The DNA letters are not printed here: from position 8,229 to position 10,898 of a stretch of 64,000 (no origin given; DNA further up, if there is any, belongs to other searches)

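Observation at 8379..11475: Single-polypeptide phosphorelay-like response regulator with a degenerate GGDEF domain, translationally coupled to an Sfp-type PPTase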

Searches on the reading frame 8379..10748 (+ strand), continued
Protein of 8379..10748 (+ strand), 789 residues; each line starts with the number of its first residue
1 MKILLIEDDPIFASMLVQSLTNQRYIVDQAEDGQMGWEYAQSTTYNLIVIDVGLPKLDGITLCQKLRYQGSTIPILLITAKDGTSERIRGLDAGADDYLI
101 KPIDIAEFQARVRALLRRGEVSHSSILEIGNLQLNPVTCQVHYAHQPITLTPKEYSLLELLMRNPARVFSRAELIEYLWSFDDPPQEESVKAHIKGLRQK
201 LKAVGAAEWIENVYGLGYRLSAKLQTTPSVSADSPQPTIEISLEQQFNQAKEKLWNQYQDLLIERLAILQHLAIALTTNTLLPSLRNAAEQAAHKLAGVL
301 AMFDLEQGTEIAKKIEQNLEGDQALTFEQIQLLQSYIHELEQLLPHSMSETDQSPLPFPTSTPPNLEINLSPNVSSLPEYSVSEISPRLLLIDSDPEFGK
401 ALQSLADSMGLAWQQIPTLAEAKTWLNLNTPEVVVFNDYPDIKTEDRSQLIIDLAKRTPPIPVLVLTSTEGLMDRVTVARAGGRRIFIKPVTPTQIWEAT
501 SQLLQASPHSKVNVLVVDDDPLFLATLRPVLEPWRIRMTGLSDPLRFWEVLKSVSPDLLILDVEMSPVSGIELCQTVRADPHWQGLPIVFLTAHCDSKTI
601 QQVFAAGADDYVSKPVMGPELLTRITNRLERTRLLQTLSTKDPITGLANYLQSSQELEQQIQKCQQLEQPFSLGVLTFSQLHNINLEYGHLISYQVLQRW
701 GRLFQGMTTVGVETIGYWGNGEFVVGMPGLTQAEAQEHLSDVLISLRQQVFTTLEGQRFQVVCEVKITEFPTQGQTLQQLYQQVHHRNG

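Call 36: search_protein_families(library=pfam, proteins=[L043:10970-15118:+, L071:14432-14800:+, L071:12772-14265:+, L062:7906-10398:+, L027:7188-10202:-, L084:6807-9923:+, L084:2687-3166:-, L084:3216-3581:-], max_evalue=0.0001)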
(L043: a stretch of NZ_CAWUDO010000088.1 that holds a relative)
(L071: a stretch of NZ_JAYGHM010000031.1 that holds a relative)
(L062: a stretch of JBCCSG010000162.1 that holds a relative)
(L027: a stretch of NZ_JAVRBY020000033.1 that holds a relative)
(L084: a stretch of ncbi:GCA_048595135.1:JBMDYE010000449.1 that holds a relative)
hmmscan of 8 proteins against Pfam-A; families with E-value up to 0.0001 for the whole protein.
L043:10970-15118:+ (1382 aa): 10 families
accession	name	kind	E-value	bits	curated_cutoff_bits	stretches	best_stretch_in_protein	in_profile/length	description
PF00072.30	Response_reg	-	5e-46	155.9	30.2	2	1117-1229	1-110/111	Response regulator receiver domain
PF13426.13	PAS_9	-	9.4e-45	151.6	27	2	258-351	11-103/103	PAS domain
PF08447.18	PAS_3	-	1.1e-39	135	25.6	3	136-220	2-88/89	PAS fold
PF00989.32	PAS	-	3.3e-31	108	22.6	2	366-471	7-113/113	PAS fold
PF08448.16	PAS_4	-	1.6e-24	86.7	23.1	2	366-475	1-109/110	PAS fold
PF02518.31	HATPase_c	-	4.5e-23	82.2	26.4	1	794-949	1-109/111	Histidine kinase-, DNA gyrase B-, and HSP90-like ATPase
PF00512.31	HisKA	-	1.3e-20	73.6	26.9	1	682-747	1-66/66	His Kinase A (phospho-acceptor) domain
PF13188.13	PAS_8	-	1.1e-19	70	21.8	2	360-402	2-40/65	PAS domain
PF01627.28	Hpt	-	3.4e-16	59.7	24.6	1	1289-1371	1-83/84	Hpt domain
PF01590.32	GAF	-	3.2e-14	54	22.4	1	504-646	2-133/133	GAF domain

L071:14432-14800:+ (122 aa): 1 family
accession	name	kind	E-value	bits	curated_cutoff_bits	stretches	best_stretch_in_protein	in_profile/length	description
PF00072.30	Response_reg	-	1.2e-23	83.8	30.2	1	5-117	1-110/111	Response regulator receiver domain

L071:12772-14265:+ (497 aa): 5 families
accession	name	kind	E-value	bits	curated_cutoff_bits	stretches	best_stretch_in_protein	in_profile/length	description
PF02518.31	HATPase_c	-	9.6e-31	106.9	26.4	1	385-494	2-109/111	Histidine kinase-, DNA gyrase B-, and HSP90-like ATPase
PF00072.30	Response_reg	-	1.2e-28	100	30.2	1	13-125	1-111/111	Response regulator receiver domain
PF00512.31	HisKA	-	4.8e-17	62.2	26.9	1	274-340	3-66/66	His Kinase A (phospho-acceptor) domain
PF13426.13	PAS_9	-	2.3e-07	31.5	27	1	167-268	2-103/103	PAS domain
PF13188.13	PAS_8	-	2.4e-07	30.9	21.8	1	156-209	1-54/65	PAS domain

L062:7906-10398:+ (830 aa): 7 families
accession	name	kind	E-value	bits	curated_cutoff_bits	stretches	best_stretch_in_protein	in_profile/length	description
PF02518.31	HATPase_c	-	4.7e-24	85.4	26.4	1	611-730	2-107/111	Histidine kinase-, DNA gyrase B-, and HSP90-like ATPase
PF01590.32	GAF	-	3.3e-23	83.1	22.4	2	327-468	2-133/133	GAF domain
PF00512.31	HisKA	-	4.3e-22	78.4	26.9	1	497-563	1-66/66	His Kinase A (phospho-acceptor) domain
PF13185.12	GAF_2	-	3.4e-11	43.9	28.6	1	325-468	2-135/136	GAF domain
PF13492.12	GAF_3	-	5.1e-11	43.5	27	1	327-469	2-128/129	GAF domain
PF12860.13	PAS_7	-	4.1e-07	30.6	27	1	35-144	6-114/115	PAS fold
PF13426.13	PAS_9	-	1e-06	29.4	27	1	35-139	2-103/103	PAS domain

L027:7188-10202:- (1004 aa): 3 families
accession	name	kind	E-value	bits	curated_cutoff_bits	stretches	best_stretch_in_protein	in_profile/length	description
PF00005.33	ABC_tran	-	3.1e-32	112.5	25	1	784-932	1-137/137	ABC transporter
PF00664.28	ABC_membrane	-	3.8e-18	66.6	28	1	457-720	4-271/274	ABC transporter transmembrane region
PF02463.25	SMC_N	-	6.6e-08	32.7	40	1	827-972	113-211/220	RecF/RecN/SMC N terminal domain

L084:6807-9923:+ (1038 aa): 9 families
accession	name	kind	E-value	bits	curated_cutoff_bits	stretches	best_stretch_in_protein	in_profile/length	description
PF08447.18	PAS_3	-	7.6e-52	174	25.6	2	148-235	2-89/89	PAS fold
PF08448.16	PAS_4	-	5.3e-44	149.4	23.1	3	262-369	4-110/110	PAS fold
PF00989.32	PAS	-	4.2e-39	133.5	22.6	2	696-804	4-113/113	PAS fold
PF13426.13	PAS_9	-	1.6e-36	125.2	27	2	703-806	1-103/103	PAS domain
PF02518.31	HATPase_c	-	3e-33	115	26.4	1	926-1035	2-109/111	Histidine kinase-, DNA gyrase B-, and HSP90-like ATPase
PF13188.13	PAS_8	-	6.1e-23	80.3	21.8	1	693-747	1-55/65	PAS domain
PF13493.11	DUF4118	-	6.5e-20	71.3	28.4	1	12-113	3-105/107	Domain of unknown function (DUF4118)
PF00512.31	HisKA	-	2.5e-19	69.5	26.9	1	813-880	1-65/66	His Kinase A (phospho-acceptor) domain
PF13596.12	PAS_10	-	4.4e-05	24.5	22.1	0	256-364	2-105/106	PAS domain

L084:2687-3166:- (159 aa): 0 families

L084:3216-3581:- (121 aa): 0 families

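Call 48: find_encoding_contigs(protein=P0003, flank=8000, max_places=3)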
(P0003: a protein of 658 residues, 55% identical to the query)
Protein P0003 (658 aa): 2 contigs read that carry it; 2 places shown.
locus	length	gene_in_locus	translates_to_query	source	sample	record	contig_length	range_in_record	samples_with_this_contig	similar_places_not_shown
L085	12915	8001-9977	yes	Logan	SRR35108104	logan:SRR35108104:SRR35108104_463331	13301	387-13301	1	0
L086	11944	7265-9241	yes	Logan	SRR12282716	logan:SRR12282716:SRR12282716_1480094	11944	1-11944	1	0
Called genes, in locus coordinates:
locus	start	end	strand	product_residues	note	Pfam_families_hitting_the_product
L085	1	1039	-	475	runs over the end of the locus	?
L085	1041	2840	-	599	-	PF16656:Pur_ac_phosph_N (weak), PF00149:Metallophos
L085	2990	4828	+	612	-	PF00696:AA_kinase, PF01842:ACT (weak), PF13840:ACT_7, PF22468:ACT_9, PF01842:ACT, PF22468:ACT_9, PF13840:ACT_7, PF22468:ACT_9, +3 more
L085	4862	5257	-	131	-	PF13599:Pentapeptide_4 (weak), PF00805:Pentapeptide (weak), PF13576:Pentapeptide_3 (faint), PF00805:Pentapeptide, PF13599:Pentapeptide_4 (weak), PF00805:Pentapeptide (weak)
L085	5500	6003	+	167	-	PF06347:SH3_4 (faint), PF08239:SH3_3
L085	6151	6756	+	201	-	PF01066:CDP-OH_P_transf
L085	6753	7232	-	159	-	-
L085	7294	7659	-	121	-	-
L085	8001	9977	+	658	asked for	PF00072:Response_reg, PF00486:Trans_reg_C, PF01627:Hpt (weak), PF00072:Response_reg, PF00990:GGDEF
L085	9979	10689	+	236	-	PF22624:AASDHPPT_N, PF01648:ACPS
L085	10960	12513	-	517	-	PF00211:Guanylate_cyc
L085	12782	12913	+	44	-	?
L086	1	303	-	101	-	?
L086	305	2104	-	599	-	PF16656:Pur_ac_phosph_N (weak), PF00149:Metallophos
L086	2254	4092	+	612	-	PF00696:AA_kinase, PF01842:ACT (weak), PF13840:ACT_7, PF22468:ACT_9, PF01842:ACT, PF22468:ACT_9, PF13840:ACT_7, PF22468:ACT_9, +2 more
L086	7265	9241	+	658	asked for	PF00072:Response_reg, PF00486:Trans_reg_C, PF01627:Hpt (weak), PF00072:Response_reg, PF00990:GGDEF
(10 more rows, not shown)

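Call 52: predict_structure(alignment_id=A2)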
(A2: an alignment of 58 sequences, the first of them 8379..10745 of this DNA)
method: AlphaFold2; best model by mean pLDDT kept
length: 789 residues; sequences in the alignment: 58
mean_pLDDT: 80.0   pTM: 0.36
mean pLDDT of the five models: 80.0, 77.3, 76.4, 73.9, 70.5
residues with pLDDT >= 90: 219; 70-90: 436; 50-70: 62; < 50: 72
segments of 3 or more residues with pLDDT < 50: 120-124, 181-185, 224-240, 349-385, 507-509
pLDDT, mean of each block of 10 residues (from residue 1): 93 91 89 92 90 91 87 88 70 82 82 71 65 80 87 83 82 70 56 85 79 78 46 39 69 78 89 88 90 92 89 93 85 92 63 33 28 30 54 89 80 86 85 85 81 75 84 69 83 83 57 89 84 79 92 91 91 92 89 82 87 83 80 68 87 90 91 93 86 88 74 86 93 90 87 85 92 90 72
secondary structure, 60 per line:
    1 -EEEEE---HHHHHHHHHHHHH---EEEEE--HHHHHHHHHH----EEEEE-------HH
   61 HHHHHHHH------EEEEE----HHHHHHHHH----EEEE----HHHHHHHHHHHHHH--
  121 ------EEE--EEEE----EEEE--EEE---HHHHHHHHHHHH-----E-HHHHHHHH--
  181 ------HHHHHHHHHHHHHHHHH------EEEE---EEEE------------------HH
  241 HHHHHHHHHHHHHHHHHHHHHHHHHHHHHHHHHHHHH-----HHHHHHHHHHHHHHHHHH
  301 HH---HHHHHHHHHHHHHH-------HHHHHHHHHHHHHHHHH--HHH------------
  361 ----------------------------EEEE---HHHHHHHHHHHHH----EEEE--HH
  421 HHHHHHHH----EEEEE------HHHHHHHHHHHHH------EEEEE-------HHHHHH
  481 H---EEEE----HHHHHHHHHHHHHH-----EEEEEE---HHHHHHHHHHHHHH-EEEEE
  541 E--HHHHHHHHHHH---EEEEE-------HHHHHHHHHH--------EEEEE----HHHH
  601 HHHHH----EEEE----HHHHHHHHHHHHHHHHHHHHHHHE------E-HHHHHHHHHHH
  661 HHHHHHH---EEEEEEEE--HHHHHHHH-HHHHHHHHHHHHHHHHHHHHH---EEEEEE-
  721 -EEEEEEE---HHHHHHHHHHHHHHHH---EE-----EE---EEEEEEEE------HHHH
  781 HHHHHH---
elements in order (helices of 4 or more, strands of 3 or more residues): E2-6 H10-22 E26-30 H33-42 E47-51 H59-68 E75-79 H84-92 E97-100 H105-118 E127-129 E132-135 E140-143 E146-148 H152-163 H171-178 H187-203 E210-213 E217-220 H239-277 H283-302 H306-319 H327-343 E389-392 H396-408 E413-416 H419-428 E433-437 H444-456 E463-467 H475-481 E485-488 H493-506 E512-517 H521-534 E536-541 H544-554 E558-562 H570-579 E588-592 H597-605 E610-613 H618-640 H650-667 E671-678 H681-688 H690-710 E714-719 E722-728 H732-747 E763-770 H777-786

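Call 58: search_protein_representatives(protein=window:8379-10745:+)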
Query: 789 residues. Proteins with E-value up to 0.001 (for the whole library): 554027; up to 1e-10: 127447; up to 1e-30: 5908. The best 150 are listed.
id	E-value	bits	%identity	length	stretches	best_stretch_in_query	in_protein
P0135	8.7e-232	788.1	53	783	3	383-783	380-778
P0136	3.7e-225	766.2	51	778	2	388-787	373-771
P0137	4.5e-197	673.3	44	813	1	1-782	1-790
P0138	2.9e-183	627.6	41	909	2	1-770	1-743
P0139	1.7e-182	625.1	44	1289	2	366-782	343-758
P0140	5.7e-176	603.5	42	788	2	1-346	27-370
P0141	2.3e-175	601.5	54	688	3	1-225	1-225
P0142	6.4e-174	596.7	38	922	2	1-783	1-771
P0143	2.9e-173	594.6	49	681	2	1-358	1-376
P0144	1.1e-169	582.7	44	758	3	449-783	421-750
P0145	1.6e-168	578.9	40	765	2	1-348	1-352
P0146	4.9e-167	574.0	42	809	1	1-782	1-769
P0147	5.6e-167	573.8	43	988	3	385-782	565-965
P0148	4.4e-165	567.5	41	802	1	1-783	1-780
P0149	1.3e-164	566.0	38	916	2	1-783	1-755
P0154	2.1e-159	548.8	49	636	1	1-634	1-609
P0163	2.3e-150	518.9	44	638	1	1-638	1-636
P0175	1.7e-147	509.4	42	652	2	1-358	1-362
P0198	7.4e-140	484.1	43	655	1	1-636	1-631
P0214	3.8e-136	471.9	40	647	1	1-640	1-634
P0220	3.5e-135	468.7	45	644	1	2-639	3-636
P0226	1.2e-133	463.6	44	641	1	1-630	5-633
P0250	2.2e-129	449.5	41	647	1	1-634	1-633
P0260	1.2e-127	443.8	43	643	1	1-638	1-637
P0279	2.0e-124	433.1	42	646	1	1-633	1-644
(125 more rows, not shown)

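Call 59: list_cluster_members(proteins=[P0175, P0214, P0250, P0198, P0279, P0260, P0220, P0163, P0226, P0154])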
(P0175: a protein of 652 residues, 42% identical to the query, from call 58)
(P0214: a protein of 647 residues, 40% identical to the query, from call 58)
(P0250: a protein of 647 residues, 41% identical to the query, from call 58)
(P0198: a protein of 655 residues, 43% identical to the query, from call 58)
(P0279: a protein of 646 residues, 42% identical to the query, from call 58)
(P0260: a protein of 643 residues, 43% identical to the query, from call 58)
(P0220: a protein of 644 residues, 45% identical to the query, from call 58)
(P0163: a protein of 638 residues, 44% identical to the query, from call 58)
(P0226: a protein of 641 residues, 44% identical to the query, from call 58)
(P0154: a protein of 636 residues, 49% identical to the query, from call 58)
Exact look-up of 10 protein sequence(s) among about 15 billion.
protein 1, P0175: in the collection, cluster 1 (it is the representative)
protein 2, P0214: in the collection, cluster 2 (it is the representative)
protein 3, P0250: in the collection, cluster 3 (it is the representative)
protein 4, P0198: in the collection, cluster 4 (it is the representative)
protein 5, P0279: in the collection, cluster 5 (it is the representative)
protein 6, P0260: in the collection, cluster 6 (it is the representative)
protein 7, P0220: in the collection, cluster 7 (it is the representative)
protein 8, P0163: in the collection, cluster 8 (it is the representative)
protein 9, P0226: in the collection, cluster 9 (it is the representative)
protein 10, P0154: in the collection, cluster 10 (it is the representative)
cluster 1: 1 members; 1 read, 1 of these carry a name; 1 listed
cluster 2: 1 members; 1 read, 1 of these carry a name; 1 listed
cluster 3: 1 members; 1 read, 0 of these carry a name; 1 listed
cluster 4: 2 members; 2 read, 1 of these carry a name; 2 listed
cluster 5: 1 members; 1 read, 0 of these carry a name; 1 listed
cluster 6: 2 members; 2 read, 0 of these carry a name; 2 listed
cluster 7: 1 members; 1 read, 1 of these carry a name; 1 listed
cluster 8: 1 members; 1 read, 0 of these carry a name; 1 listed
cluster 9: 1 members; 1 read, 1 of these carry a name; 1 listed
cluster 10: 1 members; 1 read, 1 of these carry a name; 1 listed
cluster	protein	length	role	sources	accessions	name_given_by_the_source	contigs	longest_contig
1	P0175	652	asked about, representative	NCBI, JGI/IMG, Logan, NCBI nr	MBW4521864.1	MAG: response regulator [Scytolyngbya sp. HA4215-MV1] | diguanylate cyclase (GGDEF)-like protein | response regulator [Scytolyngbya sp. HA4215-MV1]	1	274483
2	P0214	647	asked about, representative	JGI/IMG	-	DNA-binding response OmpR family regulator/HPt (histidine-containing phosphotransfer) ...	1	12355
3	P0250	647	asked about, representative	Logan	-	-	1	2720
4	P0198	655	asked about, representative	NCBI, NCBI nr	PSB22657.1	multi-component transcriptional regulator [filamentous cyanobacterium CCP2]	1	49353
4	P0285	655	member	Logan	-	-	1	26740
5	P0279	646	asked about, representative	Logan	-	-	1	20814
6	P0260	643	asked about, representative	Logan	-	-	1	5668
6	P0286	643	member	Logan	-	-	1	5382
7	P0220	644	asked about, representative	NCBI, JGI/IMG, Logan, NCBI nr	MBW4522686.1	MAG: response regulator [Scytolyngbya sp. HA4215-MV1] | DNA-binding response OmpR family regulator | response regulator [Scytolyngbya sp. HA4215-MV1]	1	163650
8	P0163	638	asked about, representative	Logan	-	-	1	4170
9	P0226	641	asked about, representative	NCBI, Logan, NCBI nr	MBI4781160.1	MAG: response regulator [Oscillatoriophycideae cyanobacterium ... | response regulator [Oscillatoriophycideae cyanobacterium ...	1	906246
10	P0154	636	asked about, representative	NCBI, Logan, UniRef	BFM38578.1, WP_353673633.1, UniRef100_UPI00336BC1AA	response regulator [Synechocystis sp. LKSZ1] | response regulator n=1 Tax=Synechocystis sp. LKSZ1 TaxID=3144951 RepID=UPI00336BC1AA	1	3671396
